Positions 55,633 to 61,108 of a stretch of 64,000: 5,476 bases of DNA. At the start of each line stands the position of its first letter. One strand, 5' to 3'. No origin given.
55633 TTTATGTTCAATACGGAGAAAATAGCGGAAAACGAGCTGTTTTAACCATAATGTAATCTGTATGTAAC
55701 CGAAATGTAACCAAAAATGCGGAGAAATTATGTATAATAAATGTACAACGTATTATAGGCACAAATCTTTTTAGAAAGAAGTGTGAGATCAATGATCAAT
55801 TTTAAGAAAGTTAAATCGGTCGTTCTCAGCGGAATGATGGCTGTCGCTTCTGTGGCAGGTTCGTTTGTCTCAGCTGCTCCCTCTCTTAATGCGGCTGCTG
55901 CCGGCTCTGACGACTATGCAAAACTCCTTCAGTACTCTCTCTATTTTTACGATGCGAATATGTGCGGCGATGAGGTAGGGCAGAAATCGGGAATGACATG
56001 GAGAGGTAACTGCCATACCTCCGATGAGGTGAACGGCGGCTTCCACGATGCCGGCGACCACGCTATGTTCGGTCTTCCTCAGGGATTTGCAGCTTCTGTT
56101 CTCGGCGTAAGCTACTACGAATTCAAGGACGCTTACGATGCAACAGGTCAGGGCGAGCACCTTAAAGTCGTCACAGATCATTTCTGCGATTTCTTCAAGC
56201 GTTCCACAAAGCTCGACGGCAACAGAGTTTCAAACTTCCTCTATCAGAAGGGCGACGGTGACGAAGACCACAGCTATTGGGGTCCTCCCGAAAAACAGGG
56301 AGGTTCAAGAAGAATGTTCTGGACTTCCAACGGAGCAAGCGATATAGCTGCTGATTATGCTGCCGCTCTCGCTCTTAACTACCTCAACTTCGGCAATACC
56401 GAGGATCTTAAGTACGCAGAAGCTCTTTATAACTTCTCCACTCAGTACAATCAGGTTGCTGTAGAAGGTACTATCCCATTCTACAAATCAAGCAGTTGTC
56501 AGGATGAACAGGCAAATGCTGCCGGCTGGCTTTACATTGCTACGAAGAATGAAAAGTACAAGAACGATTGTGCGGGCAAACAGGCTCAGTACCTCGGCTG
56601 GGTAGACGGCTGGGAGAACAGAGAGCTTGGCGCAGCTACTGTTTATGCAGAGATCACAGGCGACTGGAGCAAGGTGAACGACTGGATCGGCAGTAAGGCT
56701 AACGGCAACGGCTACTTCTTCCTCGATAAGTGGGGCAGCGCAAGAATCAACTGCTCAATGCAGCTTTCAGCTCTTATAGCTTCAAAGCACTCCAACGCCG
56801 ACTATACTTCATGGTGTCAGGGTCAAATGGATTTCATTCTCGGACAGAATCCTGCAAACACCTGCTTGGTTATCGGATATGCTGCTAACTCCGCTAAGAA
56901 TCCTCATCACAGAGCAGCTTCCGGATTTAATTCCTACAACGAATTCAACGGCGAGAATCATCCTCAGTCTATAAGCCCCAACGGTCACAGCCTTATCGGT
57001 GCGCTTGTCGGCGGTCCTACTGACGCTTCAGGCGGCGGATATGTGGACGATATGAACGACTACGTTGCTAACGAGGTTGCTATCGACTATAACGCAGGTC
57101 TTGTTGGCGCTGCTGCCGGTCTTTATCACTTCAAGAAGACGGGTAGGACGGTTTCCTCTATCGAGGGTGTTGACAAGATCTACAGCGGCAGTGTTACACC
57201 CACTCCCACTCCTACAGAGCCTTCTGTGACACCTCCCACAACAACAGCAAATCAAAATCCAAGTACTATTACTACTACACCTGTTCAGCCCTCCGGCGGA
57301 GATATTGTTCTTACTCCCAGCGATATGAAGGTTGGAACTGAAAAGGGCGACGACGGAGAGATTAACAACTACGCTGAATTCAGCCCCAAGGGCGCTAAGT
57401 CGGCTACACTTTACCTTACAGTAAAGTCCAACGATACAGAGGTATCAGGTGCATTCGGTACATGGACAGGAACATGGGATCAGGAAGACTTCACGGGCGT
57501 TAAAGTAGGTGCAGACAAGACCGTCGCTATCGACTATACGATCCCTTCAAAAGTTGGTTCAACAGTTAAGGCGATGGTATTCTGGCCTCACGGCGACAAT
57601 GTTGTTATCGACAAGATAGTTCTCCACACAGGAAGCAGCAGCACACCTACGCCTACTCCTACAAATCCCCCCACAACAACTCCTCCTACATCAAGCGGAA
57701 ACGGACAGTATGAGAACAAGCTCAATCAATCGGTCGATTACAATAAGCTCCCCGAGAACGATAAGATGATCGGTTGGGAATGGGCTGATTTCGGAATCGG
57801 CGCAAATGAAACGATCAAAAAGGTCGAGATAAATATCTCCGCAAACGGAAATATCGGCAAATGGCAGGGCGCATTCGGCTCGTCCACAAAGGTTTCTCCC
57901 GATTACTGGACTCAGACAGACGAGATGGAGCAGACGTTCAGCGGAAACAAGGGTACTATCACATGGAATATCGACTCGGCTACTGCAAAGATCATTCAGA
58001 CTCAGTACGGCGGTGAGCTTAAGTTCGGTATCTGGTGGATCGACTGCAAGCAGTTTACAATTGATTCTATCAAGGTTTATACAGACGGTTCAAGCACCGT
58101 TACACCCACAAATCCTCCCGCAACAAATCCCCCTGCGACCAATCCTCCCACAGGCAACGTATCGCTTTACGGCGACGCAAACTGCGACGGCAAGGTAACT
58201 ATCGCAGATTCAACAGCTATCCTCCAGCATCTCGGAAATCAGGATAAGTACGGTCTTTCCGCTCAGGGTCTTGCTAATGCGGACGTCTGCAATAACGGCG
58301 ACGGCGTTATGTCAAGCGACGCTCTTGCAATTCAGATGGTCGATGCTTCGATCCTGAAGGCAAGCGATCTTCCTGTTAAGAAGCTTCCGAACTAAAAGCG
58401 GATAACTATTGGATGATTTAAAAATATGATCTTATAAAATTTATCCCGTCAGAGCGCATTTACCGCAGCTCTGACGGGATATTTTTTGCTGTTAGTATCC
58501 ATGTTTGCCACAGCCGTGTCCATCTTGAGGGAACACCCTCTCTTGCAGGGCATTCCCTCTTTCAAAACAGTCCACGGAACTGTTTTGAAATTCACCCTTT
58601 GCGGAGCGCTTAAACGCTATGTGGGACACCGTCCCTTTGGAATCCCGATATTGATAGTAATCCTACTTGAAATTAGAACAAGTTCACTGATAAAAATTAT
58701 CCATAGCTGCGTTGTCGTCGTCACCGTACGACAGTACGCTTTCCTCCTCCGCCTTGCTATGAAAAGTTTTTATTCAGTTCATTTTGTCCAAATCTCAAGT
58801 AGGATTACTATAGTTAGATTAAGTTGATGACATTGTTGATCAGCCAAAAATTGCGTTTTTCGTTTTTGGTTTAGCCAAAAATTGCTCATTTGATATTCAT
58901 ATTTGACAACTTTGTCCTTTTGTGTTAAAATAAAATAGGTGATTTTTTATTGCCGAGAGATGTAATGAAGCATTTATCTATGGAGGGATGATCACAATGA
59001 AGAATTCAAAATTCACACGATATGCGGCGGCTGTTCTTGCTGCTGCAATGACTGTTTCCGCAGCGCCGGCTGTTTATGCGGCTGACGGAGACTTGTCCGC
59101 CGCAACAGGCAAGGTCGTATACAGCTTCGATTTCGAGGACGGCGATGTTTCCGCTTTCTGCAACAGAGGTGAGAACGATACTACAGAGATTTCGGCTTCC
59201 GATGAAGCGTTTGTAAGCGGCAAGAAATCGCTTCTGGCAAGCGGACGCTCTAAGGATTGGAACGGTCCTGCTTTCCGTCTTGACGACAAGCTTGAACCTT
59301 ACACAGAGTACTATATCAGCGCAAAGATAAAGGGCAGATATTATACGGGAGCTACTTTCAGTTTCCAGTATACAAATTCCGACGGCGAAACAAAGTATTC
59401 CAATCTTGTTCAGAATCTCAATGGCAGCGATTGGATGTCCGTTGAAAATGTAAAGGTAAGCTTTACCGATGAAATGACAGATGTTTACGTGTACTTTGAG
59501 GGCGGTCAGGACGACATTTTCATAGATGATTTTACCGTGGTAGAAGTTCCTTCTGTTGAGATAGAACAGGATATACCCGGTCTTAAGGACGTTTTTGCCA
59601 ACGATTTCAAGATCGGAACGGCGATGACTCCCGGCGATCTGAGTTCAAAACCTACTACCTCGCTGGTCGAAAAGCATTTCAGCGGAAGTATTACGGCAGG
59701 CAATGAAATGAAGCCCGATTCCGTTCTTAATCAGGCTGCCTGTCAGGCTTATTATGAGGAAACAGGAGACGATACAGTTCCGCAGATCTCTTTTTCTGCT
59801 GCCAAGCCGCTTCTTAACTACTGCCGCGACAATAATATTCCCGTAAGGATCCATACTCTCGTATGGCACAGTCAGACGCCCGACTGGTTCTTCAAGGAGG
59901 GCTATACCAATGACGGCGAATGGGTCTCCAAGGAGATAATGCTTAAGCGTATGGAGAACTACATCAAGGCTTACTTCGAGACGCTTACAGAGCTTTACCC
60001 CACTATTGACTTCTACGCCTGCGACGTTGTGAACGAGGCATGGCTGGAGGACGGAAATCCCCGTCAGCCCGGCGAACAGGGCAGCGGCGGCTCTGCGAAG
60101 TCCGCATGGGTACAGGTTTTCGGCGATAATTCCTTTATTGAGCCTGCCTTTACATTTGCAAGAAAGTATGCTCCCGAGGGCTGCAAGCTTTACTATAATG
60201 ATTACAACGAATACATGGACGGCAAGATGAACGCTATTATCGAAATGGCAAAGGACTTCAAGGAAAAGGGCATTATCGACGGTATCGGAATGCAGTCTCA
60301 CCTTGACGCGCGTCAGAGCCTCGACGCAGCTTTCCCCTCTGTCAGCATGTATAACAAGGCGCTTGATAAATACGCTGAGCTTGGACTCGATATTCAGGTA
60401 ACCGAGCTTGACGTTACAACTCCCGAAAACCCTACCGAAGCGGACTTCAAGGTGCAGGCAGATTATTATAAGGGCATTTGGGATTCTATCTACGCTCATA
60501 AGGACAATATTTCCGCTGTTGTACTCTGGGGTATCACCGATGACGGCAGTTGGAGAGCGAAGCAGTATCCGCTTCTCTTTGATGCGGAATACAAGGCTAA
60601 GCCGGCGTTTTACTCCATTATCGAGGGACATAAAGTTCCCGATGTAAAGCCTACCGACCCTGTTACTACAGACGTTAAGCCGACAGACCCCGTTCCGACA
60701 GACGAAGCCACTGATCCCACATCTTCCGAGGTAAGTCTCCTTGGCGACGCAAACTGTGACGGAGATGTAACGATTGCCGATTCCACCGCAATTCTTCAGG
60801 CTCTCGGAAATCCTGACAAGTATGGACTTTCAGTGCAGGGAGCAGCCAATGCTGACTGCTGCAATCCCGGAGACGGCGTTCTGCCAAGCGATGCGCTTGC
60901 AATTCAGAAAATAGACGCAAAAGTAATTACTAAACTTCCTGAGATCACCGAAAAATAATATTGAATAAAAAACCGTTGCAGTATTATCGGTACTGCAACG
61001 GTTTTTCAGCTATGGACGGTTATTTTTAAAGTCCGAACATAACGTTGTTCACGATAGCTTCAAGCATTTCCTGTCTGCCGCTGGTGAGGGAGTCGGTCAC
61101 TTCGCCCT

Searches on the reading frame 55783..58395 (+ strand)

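Call 51: search_protein_families(library=pfam, proteins=[window:55783-58395:+], max_evalue=0.0001)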
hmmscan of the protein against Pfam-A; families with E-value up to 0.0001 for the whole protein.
window:55783-58395:+ (870 aa): 2 families
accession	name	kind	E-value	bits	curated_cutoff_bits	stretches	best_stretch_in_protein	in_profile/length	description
PF00759.25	Glyco_hydro_9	-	5.3e-87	293.4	27.7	1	45-443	1-443/444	Glycosyl hydrolase family 9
PF18522.7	DUF5620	-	8.4e-34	116.9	25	1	658-766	2-120/120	Domain of unknown function (DUF5620)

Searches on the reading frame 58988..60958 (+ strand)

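Call 51: search_protein_families(library=pfam, proteins=[window:58988-60958:+], max_evalue=0.0001)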
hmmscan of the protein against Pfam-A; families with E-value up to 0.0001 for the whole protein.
window:58988-60958:+ (656 aa): 2 families
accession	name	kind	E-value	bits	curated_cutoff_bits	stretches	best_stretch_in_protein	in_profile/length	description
PF00331.26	Glyco_hydro_10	-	1.6e-86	290.8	22.1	1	199-546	2-310/311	Glycosyl hydrolase family 10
PF02018.23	CBM_4_9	-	3e-15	57.2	25.9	1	42-175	2-134/136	Carbohydrate binding domain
